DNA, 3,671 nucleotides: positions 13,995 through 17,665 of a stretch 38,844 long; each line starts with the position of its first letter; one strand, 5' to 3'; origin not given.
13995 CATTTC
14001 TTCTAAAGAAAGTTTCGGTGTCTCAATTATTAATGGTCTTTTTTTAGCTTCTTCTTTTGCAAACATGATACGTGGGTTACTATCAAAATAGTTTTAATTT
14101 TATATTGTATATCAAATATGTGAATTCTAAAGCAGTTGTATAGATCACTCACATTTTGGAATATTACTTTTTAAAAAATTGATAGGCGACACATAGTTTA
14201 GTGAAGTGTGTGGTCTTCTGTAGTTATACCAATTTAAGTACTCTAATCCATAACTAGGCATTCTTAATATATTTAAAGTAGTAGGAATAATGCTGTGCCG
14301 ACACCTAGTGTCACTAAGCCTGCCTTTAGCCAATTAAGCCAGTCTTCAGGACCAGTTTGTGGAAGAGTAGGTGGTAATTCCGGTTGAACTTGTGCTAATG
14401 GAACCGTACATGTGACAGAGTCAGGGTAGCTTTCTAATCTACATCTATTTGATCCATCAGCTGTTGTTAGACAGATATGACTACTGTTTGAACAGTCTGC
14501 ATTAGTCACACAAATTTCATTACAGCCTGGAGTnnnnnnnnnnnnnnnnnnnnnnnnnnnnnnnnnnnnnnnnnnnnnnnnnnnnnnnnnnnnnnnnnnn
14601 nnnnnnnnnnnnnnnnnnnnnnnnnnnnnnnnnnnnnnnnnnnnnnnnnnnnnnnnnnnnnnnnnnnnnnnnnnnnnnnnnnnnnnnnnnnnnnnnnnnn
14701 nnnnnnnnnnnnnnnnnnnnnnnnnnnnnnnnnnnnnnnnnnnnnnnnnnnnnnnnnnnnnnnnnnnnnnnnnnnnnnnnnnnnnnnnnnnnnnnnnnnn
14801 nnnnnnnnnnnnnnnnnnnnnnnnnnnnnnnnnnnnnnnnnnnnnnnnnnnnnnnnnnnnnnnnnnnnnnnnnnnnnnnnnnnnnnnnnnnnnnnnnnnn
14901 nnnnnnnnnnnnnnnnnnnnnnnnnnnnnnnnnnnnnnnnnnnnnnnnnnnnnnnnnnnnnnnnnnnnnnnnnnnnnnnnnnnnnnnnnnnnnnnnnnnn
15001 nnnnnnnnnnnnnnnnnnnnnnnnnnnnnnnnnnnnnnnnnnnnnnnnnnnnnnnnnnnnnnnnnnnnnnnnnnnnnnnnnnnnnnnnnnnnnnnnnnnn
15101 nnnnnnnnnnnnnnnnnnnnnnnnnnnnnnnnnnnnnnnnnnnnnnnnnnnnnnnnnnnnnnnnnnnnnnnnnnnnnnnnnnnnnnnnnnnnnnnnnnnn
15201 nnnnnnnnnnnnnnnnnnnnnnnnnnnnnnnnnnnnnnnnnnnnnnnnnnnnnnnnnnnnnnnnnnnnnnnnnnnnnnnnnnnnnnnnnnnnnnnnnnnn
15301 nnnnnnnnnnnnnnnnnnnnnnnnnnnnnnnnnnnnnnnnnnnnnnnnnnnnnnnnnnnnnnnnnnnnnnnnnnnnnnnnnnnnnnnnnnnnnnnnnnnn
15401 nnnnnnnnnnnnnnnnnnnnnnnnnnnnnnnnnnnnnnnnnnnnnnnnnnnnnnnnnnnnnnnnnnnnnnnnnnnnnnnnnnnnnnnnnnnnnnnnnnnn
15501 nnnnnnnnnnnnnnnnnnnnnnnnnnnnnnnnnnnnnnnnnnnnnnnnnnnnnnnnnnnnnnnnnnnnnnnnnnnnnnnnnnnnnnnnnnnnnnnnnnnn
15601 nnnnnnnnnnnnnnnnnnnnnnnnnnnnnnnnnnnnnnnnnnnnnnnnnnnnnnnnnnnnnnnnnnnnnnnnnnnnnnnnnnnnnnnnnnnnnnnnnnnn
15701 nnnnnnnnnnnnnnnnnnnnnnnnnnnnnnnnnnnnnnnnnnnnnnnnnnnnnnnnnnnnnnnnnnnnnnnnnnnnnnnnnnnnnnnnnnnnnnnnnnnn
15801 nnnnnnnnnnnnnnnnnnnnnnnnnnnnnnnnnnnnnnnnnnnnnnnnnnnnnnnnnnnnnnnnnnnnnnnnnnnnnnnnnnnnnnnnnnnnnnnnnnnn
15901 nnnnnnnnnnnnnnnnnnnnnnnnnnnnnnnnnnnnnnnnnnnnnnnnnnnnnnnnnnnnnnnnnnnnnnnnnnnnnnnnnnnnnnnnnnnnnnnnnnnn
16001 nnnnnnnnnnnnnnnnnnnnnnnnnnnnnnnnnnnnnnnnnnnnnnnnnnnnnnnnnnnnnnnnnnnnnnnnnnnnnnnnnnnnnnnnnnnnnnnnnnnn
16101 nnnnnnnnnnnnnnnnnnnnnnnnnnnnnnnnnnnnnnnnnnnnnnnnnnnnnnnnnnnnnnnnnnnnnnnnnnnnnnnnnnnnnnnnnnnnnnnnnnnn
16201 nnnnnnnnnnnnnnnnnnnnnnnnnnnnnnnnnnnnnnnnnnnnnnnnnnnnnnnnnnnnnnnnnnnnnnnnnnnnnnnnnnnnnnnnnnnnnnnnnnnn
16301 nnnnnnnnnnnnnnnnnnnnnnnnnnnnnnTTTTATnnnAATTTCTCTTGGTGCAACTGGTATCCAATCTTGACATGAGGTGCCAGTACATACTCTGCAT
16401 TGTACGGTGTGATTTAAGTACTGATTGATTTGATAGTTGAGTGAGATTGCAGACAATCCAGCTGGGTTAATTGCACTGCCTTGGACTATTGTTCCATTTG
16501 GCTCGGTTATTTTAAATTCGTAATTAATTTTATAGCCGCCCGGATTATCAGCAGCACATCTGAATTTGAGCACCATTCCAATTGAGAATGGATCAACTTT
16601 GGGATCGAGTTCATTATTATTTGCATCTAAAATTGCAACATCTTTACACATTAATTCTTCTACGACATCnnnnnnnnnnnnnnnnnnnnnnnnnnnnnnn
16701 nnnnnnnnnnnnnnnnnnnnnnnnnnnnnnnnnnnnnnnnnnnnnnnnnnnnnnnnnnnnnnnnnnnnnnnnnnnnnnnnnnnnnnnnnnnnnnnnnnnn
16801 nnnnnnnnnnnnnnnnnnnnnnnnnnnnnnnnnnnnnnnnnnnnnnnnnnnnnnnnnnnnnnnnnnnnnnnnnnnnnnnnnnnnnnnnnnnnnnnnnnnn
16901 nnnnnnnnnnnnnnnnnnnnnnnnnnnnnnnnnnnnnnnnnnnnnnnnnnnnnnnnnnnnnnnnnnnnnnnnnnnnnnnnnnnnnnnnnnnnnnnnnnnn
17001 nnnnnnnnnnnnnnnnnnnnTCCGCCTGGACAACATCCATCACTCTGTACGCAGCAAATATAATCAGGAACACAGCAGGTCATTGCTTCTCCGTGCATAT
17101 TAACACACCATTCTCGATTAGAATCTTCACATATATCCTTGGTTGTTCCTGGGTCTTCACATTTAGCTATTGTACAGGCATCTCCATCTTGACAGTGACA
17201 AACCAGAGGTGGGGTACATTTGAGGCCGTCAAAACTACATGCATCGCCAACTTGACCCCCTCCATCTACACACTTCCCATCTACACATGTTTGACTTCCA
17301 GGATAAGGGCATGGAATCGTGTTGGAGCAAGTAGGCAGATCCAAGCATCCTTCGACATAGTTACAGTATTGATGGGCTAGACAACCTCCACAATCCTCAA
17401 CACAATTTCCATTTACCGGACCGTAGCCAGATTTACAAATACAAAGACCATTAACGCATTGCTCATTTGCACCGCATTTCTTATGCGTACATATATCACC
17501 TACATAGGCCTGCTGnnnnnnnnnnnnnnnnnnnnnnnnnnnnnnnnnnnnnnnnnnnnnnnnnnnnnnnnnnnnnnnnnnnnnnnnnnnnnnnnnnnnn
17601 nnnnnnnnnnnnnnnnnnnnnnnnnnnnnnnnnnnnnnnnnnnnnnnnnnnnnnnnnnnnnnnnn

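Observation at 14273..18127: Operon of two giant cysteine-rich surface proteins sharing a novel-looking 6-Cys module, one with an LPQTG sorting signal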

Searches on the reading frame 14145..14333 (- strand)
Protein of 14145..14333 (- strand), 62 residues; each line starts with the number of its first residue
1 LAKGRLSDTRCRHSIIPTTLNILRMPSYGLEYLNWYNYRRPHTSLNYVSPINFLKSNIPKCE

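Call 14: search_protein_families(library=pfam, proteins=[window:14145-14333:-], max_evalue=0.001)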
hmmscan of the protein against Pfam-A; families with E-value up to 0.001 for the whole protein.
window:14145-14333:- (62 aa): 2 families
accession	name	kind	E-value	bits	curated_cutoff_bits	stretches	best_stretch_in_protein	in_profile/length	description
PF13683.12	rve_3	-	3e-05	24.1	26.5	1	31-50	48-67/67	Integrase core domain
PF13333.12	rve_2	-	0.00012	22.6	22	1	30-53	28-51/56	Integrase core domain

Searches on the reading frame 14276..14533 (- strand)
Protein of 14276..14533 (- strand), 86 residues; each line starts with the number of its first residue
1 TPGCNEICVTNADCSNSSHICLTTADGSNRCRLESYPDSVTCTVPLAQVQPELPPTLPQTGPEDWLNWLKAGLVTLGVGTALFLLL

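Call 43: find_related_loci(query=A3, collection=genome_contigs, flank=10000)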
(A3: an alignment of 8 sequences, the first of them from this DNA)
Query A3 (86 aa) in genome_contigs; peptide patterns used: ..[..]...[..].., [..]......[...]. (x = any residue, [..] = any of these).
76 stretches matched a pattern; 41 encode a relative of the query (tblastn E <= 1e-3); 41 distinct loci.
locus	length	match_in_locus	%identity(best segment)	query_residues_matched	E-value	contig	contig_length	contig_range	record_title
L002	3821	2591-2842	88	3-86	1e-50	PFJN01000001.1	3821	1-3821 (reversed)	MAG: Candidatus Pacebacteria bacterium CG_4_10_14_3_um_filter_34_15 CG_4_10_14_3_um_filter_scaffold_26381_c, whole genom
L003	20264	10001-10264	77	3-86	9e-45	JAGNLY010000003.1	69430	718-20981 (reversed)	Candidatus Woesebacteria bacterium isolate Gw_Eff_bin_401 Gw_Eff_531_length_69430_cov_9.101352, whole genome shotgun seq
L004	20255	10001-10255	78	3-86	3e-42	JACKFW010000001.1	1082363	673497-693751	MAG: Pseudomonadales bacterium isolate HK-STAS-PATE-15 HK-STAS-PATE-15_1, whole genome shotgun sequence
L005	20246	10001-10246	74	2-86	5e-39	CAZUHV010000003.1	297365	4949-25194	MAG TPA_asm: uncultured Pseudomonadales bacterium isolate binchicken_co277_32 genome assembly, contig: NODE_70_length_29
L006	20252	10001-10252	73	3-86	8e-39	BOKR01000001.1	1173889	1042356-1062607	MAG: Patescibacteria group bacterium BroJett025 DNA, sequence1, whole genome shotgun sequence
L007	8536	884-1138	69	3-86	1e-36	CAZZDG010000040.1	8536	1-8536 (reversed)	MAG TPA_asm: uncultured Pseudomonadales bacterium isolate binchicken_co321_113 genome assembly, contig: NODE_3043_length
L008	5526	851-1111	66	1-86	6e-35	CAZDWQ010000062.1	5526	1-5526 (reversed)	MAG TPA_asm: uncultured Pseudomonadales bacterium isolate SRP192515_co1_182 genome assembly, contig: NODE_15823_length_5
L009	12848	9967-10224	67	3-81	3e-34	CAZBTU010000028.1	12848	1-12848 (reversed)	MAG TPA_asm: uncultured Pseudomonadales bacterium isolate SRP286056_co2_100 genome assembly, contig: NODE_7969_length_12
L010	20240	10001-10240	70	3-79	5e-34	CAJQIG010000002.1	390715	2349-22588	uncultured Patescibacteria group bacterium isolate 0.2_20180412_Bin_MAXBIN_228_sub_1 genome assembly, contig: c_00000000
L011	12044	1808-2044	71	3-79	8e-34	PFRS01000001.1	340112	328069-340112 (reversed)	MAG: Candidatus Pacebacteria bacterium CG_4_9_14_0_2_um_filter_40_15 CG_4_9_14_0.2_um_filter_scaffold_0_c, whole genome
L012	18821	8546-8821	60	3-86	2e-32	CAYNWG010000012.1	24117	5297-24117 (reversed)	MAG TPA_asm: uncultured Pseudomonadales bacterium isolate SRP286056_co1_440 genome assembly, contig: NODE_2393_length_24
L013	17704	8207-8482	60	3-86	5e-32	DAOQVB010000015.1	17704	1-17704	MAG TPA_asm: Candidatus Woesebacteria bacterium isolate AMR_MDS_1099 NODE_3650_length_17704_cov_6.365516, whole genome s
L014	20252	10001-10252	65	3-79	1e-31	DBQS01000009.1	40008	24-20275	MAG TPA_asm: Patescibacteria group bacterium UBA1388 UBA1388_contig_4978, whole genome shotgun sequence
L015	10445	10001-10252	65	3-79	2e-31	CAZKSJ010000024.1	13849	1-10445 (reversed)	MAG TPA_asm: uncultured Pseudomonadales bacterium isolate SRP239243_co2_85 genome assembly, contig: NODE_7409_length_138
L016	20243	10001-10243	62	3-79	2e-30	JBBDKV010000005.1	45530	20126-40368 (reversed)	MAG: Patescibacteria group bacterium isolate LejiaA_43_11 Lejia_A_1351_length_45530_cov_7, whole genome shotgun sequence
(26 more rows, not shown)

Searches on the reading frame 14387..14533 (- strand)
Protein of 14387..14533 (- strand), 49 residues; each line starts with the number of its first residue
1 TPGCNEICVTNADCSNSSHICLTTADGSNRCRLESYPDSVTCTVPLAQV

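Call 6: search_protein_families(library=pfam, proteins=[window:14387-14533:-], max_evalue=10)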
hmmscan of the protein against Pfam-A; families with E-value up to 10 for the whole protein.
seq(49 aa): 2 families
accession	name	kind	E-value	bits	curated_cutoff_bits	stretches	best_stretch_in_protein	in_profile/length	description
PF01666.22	DX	-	0.027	15.4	25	1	6-31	48-72/76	DX module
PF02977.21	CarbpepA_inh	-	0.67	10.2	25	1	3-16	7-20/46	Carboxypeptidase A inhibitor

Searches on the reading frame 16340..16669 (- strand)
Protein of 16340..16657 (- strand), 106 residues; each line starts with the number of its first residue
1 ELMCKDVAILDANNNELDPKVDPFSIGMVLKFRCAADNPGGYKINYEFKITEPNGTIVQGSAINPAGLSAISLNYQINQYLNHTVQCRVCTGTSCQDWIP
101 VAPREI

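Call 6: search_protein_families(library=pfam, proteins=[window:16340-16657:-], max_evalue=10)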
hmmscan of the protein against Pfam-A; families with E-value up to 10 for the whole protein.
seq(106 aa): 0 families

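Call 70: predict_structure(alignment_id=A5)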
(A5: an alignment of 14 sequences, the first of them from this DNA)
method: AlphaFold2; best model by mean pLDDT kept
length: 110 residues; sequences in the alignment: 14
mean_pLDDT: 76.7   pTM: 0.66
mean pLDDT of the five models: 76.7, 75.7, 75.2, 74.4, 71.9
residues with pLDDT >= 90: 0; 70-90: 84; 50-70: 19; < 50: 7
segments of 3 or more residues with pLDDT < 50: 1-4, 108-110
pLDDT, mean of each block of 10 residues (from residue 1): 57 87 84 85 67 87 68 80 82 80 66
secondary structure, 60 per line:
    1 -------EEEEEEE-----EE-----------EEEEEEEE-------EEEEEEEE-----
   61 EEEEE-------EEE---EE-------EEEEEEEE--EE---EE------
elements in order: E8-14 E33-40 E48-55 E61-65 E73-75 E88-95

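Call 74: fold_search(model_id=the predicted structure, library=pdb)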
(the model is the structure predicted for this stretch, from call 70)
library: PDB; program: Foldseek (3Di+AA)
matches with E <= 10: 1806; with E <= 0.001: 0
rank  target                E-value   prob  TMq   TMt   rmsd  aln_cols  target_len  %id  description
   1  2jht_A                2.2e-02  1.00  0.54  0.45   6.5       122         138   10  CRYSTAL STRUCTURE OF RHOGDI K135T,K138T,K141T MUTANT (released 2007-05-08)
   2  9rt4_C1               2.7e-02  0.99  0.45  0.21   4.2        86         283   12  NetF - ANTXR2 local refinement focused (released 2026-02-18)
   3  3n6y_B                2.8e-02  0.92  0.39  0.37   6.8       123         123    8  Crystal structure of an immunoglobulin-like protein (PA1606) from PSEUDOMONAS AERUGINOSA at 1.50 A resolution (released 2010-07-21)
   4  4no0_D                3.0e-02  0.99  0.47  0.30   5.8       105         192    7  Crystal structure of non-phosphorylated form of RQA_V phosphopeptide bound to HLA-A2 in complex with LILRB1 (released 2014-11-19)
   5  1yc8_A                3.3e-02  0.99  0.50  0.48   6.0       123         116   11  cAbAn33- Y37V/E44G/R45L triple mutant (released 2005-06-14)
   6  1p7q_D                3.3e-02  0.99  0.44  0.29   4.5        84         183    8  Crystal Structure of HLA-A2 Bound to LIR-1, a Host and Viral MHC Receptor (released 2003-10-14)
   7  9eb9_E                3.5e-02  0.91  0.41  0.40   7.3       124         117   13  Human TRPML1 bound to Sybody94 (released 2026-01-21)
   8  6ewo_D                3.7e-02  0.97  0.44  0.30   5.3       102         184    8  Crystal structure of non-phosphorylated form of RTF PHOSPHOPEPTIDE BOUND TO HLA-A2 in complex with LILRB1 (released 2018-11-07)
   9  9ll4_A                3.7e-02  0.90  0.41  0.41   5.8       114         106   12  Crystal structure of the Helicobacter pylori copper resistance determinant CrdA in complex with silver ions in space g (released 2025-11-19)
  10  7umg_D                3.9e-02  0.93  0.43  0.42   5.8       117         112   10  Crystal structure of human CD8aa-MR1-Ac-6-FP complex (released 2022-08-03)
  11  6ewa_D                4.3e-02  0.96  0.43  0.31   5.3       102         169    7  Crystal structure of HLA-A2 in complex with LILRB1 (released 2018-11-07)
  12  2yrz_MODEL_1_A        4.6e-02  0.98  0.40  0.38   5.8        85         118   13  Solution structure of the fibronectin type III domain of human Integrin beta-4 (released 2008-04-08)
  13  8cau_F                4.6e-02  0.96  0.47  0.44   5.8       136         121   10  human alpha7 nicotinic receptor in complex with the C4 nanobody and nicotine (released 2023-10-11)
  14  9nry_X                4.6e-02  0.94  0.43  0.42   6.6       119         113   13  Venezuelan Equine Encephalitis Virus in complex with the single domain antibody V2C3 (released 2025-12-03)
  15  4n8v_G                4.6e-02  0.85  0.39  0.27   5.9       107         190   11  Crystal structure of killer cell immunoglobulin-like receptor KIR2DS2 in complex with HLA-A (released 2014-02-05)
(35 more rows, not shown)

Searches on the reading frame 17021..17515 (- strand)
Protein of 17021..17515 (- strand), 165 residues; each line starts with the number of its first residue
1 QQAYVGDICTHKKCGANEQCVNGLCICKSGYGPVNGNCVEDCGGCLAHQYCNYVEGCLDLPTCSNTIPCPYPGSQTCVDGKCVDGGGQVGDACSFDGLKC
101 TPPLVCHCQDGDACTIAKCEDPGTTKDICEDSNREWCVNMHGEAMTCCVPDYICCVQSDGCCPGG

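Call 6: search_protein_families(library=pfam, proteins=[window:17021-17515:-], max_evalue=10)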
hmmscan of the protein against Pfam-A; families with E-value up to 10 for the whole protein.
seq(165 aa): 1 family
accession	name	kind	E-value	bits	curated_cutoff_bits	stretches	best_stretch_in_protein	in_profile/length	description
PF01683.23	EB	-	0.00072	20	24.3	1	3-38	16-52/52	EB module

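Call 93: search_solved_structures(query=window:17021-17515:-, max_evalue=1)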
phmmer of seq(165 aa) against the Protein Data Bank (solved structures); distinct sequences matched with E-value up to 1: 1.
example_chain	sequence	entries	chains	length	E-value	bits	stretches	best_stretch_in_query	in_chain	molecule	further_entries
6au7_A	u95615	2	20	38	0.071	16.2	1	10-45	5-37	Potassium channel toxin gamma-KTx 2.2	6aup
